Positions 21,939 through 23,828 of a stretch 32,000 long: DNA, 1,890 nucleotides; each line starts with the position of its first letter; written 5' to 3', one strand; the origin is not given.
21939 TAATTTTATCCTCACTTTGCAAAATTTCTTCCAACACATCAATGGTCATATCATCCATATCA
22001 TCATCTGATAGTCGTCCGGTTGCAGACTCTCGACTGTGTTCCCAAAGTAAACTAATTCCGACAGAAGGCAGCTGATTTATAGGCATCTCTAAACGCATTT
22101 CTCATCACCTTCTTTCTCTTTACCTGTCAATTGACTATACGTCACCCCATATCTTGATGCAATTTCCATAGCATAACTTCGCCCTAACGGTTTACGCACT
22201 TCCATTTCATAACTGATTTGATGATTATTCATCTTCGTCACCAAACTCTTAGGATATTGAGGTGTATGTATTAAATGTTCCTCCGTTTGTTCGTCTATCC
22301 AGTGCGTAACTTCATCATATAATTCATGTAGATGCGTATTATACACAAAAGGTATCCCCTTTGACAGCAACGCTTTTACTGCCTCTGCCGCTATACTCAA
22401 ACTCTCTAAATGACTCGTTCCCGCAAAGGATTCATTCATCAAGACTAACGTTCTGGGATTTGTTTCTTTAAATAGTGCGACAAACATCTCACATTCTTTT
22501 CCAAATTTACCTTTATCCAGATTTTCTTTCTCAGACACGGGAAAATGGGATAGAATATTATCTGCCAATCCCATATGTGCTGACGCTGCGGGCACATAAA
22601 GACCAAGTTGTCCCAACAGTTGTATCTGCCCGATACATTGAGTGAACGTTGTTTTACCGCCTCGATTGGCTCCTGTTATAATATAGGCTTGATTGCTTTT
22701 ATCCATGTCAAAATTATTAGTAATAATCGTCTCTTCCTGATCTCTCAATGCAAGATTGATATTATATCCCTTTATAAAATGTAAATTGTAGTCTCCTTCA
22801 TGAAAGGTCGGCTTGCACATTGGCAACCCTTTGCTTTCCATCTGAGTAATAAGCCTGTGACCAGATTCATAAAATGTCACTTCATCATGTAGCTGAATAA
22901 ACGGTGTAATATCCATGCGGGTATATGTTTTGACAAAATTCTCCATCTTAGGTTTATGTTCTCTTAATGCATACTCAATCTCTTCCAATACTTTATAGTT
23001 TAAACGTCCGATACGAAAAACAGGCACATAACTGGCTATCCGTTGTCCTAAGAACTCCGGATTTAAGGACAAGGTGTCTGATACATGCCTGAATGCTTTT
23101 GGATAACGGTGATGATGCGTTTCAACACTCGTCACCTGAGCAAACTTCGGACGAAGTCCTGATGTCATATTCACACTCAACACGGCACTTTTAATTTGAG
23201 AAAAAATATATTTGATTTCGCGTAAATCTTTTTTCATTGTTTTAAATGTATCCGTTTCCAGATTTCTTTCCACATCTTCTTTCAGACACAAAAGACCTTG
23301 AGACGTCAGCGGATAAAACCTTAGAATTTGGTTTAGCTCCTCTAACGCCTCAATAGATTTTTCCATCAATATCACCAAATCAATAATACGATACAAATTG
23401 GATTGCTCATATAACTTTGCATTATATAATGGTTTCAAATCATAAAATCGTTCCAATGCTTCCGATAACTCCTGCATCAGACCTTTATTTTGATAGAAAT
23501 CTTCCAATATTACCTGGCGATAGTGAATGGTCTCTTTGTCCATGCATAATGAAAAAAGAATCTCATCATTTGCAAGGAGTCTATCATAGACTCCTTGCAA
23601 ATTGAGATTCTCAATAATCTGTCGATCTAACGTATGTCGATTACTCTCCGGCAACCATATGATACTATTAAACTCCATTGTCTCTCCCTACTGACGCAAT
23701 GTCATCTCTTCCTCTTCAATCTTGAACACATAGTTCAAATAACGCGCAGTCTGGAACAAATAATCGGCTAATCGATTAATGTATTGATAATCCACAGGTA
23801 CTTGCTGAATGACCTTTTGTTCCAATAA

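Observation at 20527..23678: Translationally coupled pair of truncated MutS-II-like ATPases: candidate bacterial heterodimeric MutS-type clamp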

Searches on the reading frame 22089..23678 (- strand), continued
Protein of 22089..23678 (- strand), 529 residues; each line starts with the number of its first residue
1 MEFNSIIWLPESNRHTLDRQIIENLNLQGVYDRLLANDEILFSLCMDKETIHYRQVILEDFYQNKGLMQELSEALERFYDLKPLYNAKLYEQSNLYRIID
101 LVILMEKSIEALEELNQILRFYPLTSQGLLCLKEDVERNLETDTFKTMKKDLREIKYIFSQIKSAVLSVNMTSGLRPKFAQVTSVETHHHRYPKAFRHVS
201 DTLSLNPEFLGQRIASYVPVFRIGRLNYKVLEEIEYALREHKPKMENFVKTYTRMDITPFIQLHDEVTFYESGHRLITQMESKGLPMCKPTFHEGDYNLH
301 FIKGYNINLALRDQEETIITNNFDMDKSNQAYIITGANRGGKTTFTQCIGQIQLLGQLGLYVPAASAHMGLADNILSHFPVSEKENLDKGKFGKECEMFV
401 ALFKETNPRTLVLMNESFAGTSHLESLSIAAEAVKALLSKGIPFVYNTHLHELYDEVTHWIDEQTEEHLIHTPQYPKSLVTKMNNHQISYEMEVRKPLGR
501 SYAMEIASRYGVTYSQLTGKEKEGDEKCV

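Call 89: find_homologous_proteins(query=L035:6701-8419:+, max_evalue=1e-10)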
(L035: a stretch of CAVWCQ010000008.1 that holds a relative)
Query L035:6701-8419:+ (572 aa): 3514 proteins with E <= 1e-10 among 8000 candidates; the best 120 are listed.
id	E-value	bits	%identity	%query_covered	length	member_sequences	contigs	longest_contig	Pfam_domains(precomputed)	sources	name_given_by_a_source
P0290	1.7e-213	728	60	98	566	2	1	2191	PF00488.28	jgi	jgi:hypothetical protein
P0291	2.9e-210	718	58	99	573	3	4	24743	PF00488.28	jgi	jgi:DNA mismatch repair protein MutS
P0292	2.7e-208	711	60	98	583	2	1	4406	PF00488.28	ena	-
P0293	4.8e-208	710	59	99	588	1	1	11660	PF00488.28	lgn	-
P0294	1.4e-207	709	58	98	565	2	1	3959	PF00488.28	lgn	-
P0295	3.6e-206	704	58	99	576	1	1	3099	PF00488.28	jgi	jgi:DNA mismatch repair protein MutS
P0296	4.9e-205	700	58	99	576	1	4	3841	PF00488.28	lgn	-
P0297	6.7e-205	700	59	98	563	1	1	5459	PF00488.28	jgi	jgi:hypothetical protein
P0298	8.9e-205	700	58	98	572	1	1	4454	PF00488.28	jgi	-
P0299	1.0e-204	699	58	97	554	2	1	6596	PF00488.28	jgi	jgi:hypothetical protein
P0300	3.7e-204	698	58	99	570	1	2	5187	PF00488.28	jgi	jgi:hypothetical protein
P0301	8.4e-204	696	58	98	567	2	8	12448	PF00488.28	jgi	jgi:DNA mismatch repair protein MutS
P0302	2.3e-203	695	58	99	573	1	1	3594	PF00488.28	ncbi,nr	ncbi:MAG: hypothetical protein HY866_23415 [Chloroflexi bacterium]|nr:hypothetical protein [Chlorofl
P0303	1.4e-202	692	58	98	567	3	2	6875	PF00488.28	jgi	jgi:DNA mismatch repair protein MutS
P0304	2.6e-202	691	58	99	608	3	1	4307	PF00488.28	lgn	-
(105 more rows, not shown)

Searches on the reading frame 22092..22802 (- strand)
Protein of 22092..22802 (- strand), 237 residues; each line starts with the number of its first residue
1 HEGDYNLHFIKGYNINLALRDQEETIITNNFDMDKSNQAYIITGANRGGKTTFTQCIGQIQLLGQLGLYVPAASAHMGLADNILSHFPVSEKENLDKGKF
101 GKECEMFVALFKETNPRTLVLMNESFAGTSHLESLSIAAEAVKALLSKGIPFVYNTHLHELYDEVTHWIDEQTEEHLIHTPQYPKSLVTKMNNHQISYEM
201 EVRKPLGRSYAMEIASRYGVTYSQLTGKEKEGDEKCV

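Call 78: search_solved_structures(query=window:22092-22802:-, max_evalue=1e-8, show_alignments=1)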
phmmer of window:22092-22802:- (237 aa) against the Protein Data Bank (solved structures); distinct sequences matched with E-value up to 1e-8: 37.
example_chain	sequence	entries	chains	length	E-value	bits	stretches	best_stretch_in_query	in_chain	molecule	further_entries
1ewr_A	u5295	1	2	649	7.9e-16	61.6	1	32-161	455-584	DNA MISMATCH REPAIR PROTEIN MUTS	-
1ewq_A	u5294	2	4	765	1.1e-15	61.2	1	32-161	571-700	DNA MISMATCH REPAIR PROTEIN MUTS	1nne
1fw6_A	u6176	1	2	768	1.1e-15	61.2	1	32-161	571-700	DNA MISMATCH REPAIR PROTEIN MUTS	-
7vuf_B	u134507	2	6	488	1.3e-13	54.4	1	24-161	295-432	Endonuclease MutS2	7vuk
5x9w_A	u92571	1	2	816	1.9e-13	53.8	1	21-166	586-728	DNA mismatch repair protein MutS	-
5yk4_A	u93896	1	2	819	1.9e-13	53.8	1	21-166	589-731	DNA mismatch repair protein MutS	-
3thw_B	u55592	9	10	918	8.4e-13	51.7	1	17-143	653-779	DNA mismatch repair protein Msh3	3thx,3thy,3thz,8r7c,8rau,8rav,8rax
8r7e_B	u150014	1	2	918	1.1e-12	51.3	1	17-143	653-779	DNA mismatch repair protein Msh3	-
8r7v_B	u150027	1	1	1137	1.1e-12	51.3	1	17-143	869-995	DNA mismatch repair protein Msh3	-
8olx_B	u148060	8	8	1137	1.2e-12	51.3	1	17-143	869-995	DNA mismatch repair protein Msh3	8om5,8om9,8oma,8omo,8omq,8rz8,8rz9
8rz7_B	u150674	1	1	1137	1.5e-12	50.9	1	17-143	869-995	DNA mismatch repair protein Msh3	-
8rb1_B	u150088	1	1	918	2.2e-12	50.3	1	17-143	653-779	DNA mismatch repair protein Msh3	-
2o8e_A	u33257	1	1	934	7.1e-12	48.7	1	23-162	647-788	DNA mismatch repair protein Msh2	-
2o8b_A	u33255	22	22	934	7.5e-12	48.6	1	23-162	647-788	DNA mismatch repair protein Msh2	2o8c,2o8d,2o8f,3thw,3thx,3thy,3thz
8r7c_A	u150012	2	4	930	7.5e-12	48.6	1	23-162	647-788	DNA mismatch repair protein Msh2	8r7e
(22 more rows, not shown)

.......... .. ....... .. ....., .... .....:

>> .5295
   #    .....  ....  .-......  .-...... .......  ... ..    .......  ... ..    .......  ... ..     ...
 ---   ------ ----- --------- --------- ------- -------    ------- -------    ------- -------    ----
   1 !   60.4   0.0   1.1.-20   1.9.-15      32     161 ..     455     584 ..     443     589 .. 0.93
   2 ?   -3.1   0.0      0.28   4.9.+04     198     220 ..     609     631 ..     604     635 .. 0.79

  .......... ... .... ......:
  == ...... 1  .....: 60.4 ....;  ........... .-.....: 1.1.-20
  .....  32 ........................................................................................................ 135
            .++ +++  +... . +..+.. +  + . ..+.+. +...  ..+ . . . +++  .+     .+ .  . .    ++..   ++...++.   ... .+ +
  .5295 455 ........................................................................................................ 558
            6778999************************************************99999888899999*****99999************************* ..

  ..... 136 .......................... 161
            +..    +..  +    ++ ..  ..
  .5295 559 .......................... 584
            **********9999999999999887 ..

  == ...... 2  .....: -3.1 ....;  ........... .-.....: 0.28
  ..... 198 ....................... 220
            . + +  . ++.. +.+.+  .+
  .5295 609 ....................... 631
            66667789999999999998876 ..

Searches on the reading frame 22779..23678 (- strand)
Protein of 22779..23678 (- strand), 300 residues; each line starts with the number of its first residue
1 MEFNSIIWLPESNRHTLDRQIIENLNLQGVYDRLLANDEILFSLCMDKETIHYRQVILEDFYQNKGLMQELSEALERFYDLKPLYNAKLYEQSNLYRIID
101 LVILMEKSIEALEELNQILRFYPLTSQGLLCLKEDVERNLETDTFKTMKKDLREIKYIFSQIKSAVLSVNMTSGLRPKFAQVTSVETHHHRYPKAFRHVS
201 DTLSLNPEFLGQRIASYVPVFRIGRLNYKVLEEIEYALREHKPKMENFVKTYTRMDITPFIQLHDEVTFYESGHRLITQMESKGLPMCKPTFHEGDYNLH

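Call 73: search_protein_representatives(protein=window:22779-23678:-)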
Query: 300 residues. Proteins with E-value up to 0.001 (for the whole library): 212; up to 1e-10: 42; up to 1e-30: 6. The best 150 are listed.
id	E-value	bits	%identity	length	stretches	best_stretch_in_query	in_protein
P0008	7.4e-103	360.2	56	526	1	1-298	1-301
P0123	8.4e-90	317.4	50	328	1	1-293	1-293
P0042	1.7e-70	254.0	43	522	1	3-292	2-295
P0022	1.3e-66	241.2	39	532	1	1-294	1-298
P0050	4.2e-59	216.6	37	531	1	1-296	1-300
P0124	2.6e-53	197.6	36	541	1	1-293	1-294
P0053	5.1e-29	117.9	29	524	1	3-294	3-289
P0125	1.3e-23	100.2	39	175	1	1-148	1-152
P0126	6.2e-23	98.0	59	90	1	93-178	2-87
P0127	9.1e-21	90.9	28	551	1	2-291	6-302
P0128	4.4e-18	82.1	28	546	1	39-291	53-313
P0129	6.7e-17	78.2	26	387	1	41-291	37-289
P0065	1.5e-15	73.7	25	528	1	5-292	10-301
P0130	4.7e-15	72.1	31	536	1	47-294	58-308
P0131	9.0e-15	71.2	25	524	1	22-296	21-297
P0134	3.1e-14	69.4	24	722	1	31-297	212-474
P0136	8.3e-13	64.7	30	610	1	39-292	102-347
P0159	2.9e-10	56.4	24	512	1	38-293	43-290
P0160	2.9e-10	56.4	28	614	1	41-293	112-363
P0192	3.8e-08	49.5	23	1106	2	42-298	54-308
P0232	3.8e-06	42.9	24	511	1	31-292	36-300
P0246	1.4e-05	41.0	25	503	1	32-294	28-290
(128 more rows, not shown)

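Call 74: search_protein_families(library=ncbifam, proteins=[P0127, P0128, P0130, P0134, P0136, P0192, P0160, P0246, P0232, P0159], max_evalue=0.00001)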
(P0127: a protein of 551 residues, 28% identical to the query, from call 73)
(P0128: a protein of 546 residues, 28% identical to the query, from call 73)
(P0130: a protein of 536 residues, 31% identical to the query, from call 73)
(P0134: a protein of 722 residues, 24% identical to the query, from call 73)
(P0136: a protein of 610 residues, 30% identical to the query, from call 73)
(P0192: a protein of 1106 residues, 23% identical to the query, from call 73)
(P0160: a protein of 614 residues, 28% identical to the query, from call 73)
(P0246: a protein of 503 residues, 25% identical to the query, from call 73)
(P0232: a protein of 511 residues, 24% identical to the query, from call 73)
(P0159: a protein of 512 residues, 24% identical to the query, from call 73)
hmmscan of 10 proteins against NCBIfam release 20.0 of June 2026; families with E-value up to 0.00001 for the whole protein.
P0127 (551 aa): 4 families
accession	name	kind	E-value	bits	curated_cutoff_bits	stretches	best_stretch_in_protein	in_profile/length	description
NF003810.1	PRK05399.1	equivalog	1.5e-25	90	480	1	340-528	590-775/793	DNA mismatch repair protein MutS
TIGR01070.1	mutS1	equivalog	2.1e-25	89.2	641.7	1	338-535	579-771/840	DNA mismatch repair protein MutS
NF052383.1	ATPase_KamC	equivalog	1.4e-19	70.3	300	1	353-476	309-432/508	lysine 5,6-aminomutase reactivase ATPase KamC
TIGR01069.2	mutS2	equivalog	5e-19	68.1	400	1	339-532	315-501/790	endonuclease MutS2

P0128 (546 aa): 4 families
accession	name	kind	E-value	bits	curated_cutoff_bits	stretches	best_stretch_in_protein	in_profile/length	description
NF003810.1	PRK05399.1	equivalog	1.8e-23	83.2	480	1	345-489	588-735/793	DNA mismatch repair protein MutS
NF052383.1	ATPase_KamC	equivalog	6.7e-23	81.2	300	1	70-483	44-432/508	lysine 5,6-aminomutase reactivase ATPase KamC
TIGR01070.1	mutS1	equivalog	2.3e-22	79.2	641.7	1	344-488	578-723/840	DNA mismatch repair protein MutS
TIGR01069.2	mutS2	equivalog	9.2e-18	64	400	1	345-536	314-500/790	endonuclease MutS2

P0130 (536 aa): 4 families
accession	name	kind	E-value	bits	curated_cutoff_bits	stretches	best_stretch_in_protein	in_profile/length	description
NF003810.1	PRK05399.1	equivalog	2.7e-29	102.4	480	1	302-469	561-729/793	DNA mismatch repair protein MutS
TIGR01070.1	mutS1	equivalog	2.7e-25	88.9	641.7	1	321-470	570-719/840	DNA mismatch repair protein MutS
TIGR01069.2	mutS2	equivalog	5.7e-22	77.9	400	1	274-532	267-506/790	endonuclease MutS2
NF052383.1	ATPase_KamC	equivalog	6.1e-22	78.1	300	1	297-469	262-432/508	lysine 5,6-aminomutase reactivase ATPase KamC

P0134 (722 aa): 4 families
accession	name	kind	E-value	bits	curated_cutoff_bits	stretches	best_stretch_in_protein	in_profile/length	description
NF003810.1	PRK05399.1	equivalog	2.1e-26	92.9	480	1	443-642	541-736/793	DNA mismatch repair protein MutS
TIGR01070.1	mutS1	equivalog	8.8e-23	80.6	641.7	1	497-638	579-721/840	DNA mismatch repair protein MutS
TIGR01069.2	mutS2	equivalog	4.6e-18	64.9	400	1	480-547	304-364/790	endonuclease MutS2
NF052383.1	ATPase_KamC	equivalog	6e-18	64.9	300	1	459-635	261-432/508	lysine 5,6-aminomutase reactivase ATPase KamC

P0136 (610 aa): 4 families
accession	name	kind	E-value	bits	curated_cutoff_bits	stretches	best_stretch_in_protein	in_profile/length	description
NF003810.1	PRK05399.1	equivalog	2.1e-23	83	480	1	379-518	589-730/793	DNA mismatch repair protein MutS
TIGR01070.1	mutS1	equivalog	6.2e-21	74.4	641.7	1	379-518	580-719/840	DNA mismatch repair protein MutS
TIGR01069.2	mutS2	equivalog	3.3e-18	65.4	400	1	358-517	301-453/790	endonuclease MutS2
NF052383.1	ATPase_KamC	equivalog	1e-15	57.5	300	1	393-518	308-433/508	lysine 5,6-aminomutase reactivase ATPase KamC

P0192 (1106 aa): 4 families
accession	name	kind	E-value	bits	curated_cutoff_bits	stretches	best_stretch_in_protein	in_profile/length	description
NF003810.1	PRK05399.1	equivalog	4.9e-49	167.7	480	2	896-1100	585-782/793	DNA mismatch repair protein MutS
TIGR01070.1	mutS1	equivalog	1.4e-43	149.3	641.7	2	897-1100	579-771/840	DNA mismatch repair protein MutS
NF052383.1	ATPase_KamC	equivalog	1.7e-34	119.5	300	2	681-1036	96-433/508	lysine 5,6-aminomutase reactivase ATPase KamC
TIGR01069.2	mutS2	equivalog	3.4e-28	98.5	400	2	895-1098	314-502/790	endonuclease MutS2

P0160 (614 aa): 4 families
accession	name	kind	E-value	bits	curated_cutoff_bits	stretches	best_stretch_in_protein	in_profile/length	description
TIGR01069.2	mutS2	equivalog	4.2e-30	104.8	400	1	395-597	314-502/790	endonuclease MutS2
NF003810.1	PRK05399.1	equivalog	1.6e-29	103.2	480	1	395-595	588-778/793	DNA mismatch repair protein MutS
TIGR01070.1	mutS1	equivalog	4.5e-26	91.5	641.7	1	393-595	577-767/840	DNA mismatch repair protein MutS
NF052383.1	ATPase_KamC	equivalog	1.1e-21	77.3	300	1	402-536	301-435/508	lysine 5,6-aminomutase reactivase ATPase KamC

P0246 (503 aa): 4 families
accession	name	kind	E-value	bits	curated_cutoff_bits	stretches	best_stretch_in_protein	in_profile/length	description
TIGR01069.2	mutS2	equivalog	3.9e-35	121.4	400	1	283-501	289-499/790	endonuclease MutS2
NF003810.1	PRK05399.1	equivalog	3.4e-33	115.3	480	1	283-454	560-734/793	DNA mismatch repair protein MutS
TIGR01070.1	mutS1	equivalog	1.3e-27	96.5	641.7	1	267-455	534-724/840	DNA mismatch repair protein MutS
NF052383.1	ATPase_KamC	equivalog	2.5e-27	95.9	300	1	281-450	264-433/508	lysine 5,6-aminomutase reactivase ATPase KamC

P0232 (511 aa): 4 families
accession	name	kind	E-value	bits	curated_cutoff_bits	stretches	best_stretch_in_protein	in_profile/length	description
NF003810.1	PRK05399.1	equivalog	1e-27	97.2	480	1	261-464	524-734/793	DNA mismatch repair protein MutS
TIGR01069.2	mutS2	equivalog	3.4e-25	88.6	400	1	309-510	303-499/790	endonuclease MutS2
TIGR01070.1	mutS1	equivalog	3.2e-24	85.3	641.7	1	322-462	580-721/840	DNA mismatch repair protein MutS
NF052383.1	ATPase_KamC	equivalog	1.4e-18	67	300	1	333-459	306-432/508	lysine 5,6-aminomutase reactivase ATPase KamC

P0159 (512 aa): 4 families
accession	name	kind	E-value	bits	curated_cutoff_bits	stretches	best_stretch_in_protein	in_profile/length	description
NF003810.1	PRK05399.1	equivalog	1.8e-26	93.1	480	1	285-460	561-735/793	DNA mismatch repair protein MutS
NF052383.1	ATPase_KamC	equivalog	3.2e-23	82.3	300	1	28-450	9-432/508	lysine 5,6-aminomutase reactivase ATPase KamC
TIGR01070.1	mutS1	equivalog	1.5e-21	76.5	641.7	1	311-457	578-725/840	DNA mismatch repair protein MutS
TIGR01069.2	mutS2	equivalog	9e-21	73.9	400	1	244-503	251-500/790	endonuclease MutS2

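Call 76: find_encoding_contigs(protein=P0192, flank=6000, max_places=3)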
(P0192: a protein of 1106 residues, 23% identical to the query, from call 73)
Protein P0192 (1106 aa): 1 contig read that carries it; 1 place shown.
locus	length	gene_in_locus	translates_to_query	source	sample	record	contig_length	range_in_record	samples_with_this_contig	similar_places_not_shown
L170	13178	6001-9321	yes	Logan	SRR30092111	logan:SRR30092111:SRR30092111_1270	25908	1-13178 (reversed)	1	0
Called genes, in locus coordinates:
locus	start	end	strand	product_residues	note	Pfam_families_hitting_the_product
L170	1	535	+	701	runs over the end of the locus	PF17191:RecG_wedge, PF00270:DEAD, PF04851:ResIII, PF22590:Cas3-like_C_2 (faint), PF00271:Helicase_C, PF19833:RecG_dom3_C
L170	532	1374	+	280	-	-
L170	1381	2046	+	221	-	PF20582:UPF0758_N (weak), PF04002:RadC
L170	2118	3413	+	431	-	PF04734:Ceramidase_alk (weak)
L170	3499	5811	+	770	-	PF13567:DUF4131, PF03772:Competence, PF00753:Lactamase_B, PF12706:Lactamase_B_2 (faint)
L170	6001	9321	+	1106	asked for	PF05192:MutS_III (faint), PF00488:MutS_V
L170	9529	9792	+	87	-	PF01649:Ribosomal_S20p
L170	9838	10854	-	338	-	PF06144:DNA_pol3_delta, PF21694:DNA_pol3_delta_C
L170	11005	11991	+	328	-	PF03418:Peptidase_A25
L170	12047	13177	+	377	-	?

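Call 77: find_encoding_contigs(protein=P0127, flank=6000, max_places=2)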
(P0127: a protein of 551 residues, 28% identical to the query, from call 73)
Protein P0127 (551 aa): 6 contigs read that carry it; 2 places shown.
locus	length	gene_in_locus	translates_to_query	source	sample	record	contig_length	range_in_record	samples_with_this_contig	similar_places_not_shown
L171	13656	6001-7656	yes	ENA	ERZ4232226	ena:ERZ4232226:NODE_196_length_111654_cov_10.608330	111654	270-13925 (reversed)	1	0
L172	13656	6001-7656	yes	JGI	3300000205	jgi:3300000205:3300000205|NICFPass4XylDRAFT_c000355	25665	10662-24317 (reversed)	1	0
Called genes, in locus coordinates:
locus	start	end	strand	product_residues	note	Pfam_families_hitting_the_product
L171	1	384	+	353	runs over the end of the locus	PF01791:DeoC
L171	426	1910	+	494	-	PF00171:Aldedh, PF05893:LuxC (weak)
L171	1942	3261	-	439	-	PF00152:tRNA-synt_2 (faint), PF13393:tRNA-synt_His, PF00587:tRNA-synt_2b (weak), PF03129:HGTP_anticodon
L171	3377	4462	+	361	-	PF00465:Fe-ADH, PF13685:Fe-ADH_2, PF01761:DHQ_synthase, PF24621:DHQS_C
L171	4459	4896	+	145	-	PF01220:DHquinase_II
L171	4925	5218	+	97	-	PF01817:CM_2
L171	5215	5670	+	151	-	-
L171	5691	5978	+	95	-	PF00708:Acylphosphatase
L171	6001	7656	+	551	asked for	PF00488:MutS_V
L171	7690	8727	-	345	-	PF18152:DAHP_snth_FXD, PF00793:DAHP_synth_1, PF03102:NeuB (weak)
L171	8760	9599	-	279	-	PF00290:Trp_syntA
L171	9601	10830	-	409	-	PF00291:PALP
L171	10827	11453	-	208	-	PF00697:PRAI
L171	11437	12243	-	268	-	PF00218:IGPS, PF01070:FMN_dh (weak)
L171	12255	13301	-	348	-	PF00579:tRNA-synt_1b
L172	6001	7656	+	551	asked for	PF00488:MutS_V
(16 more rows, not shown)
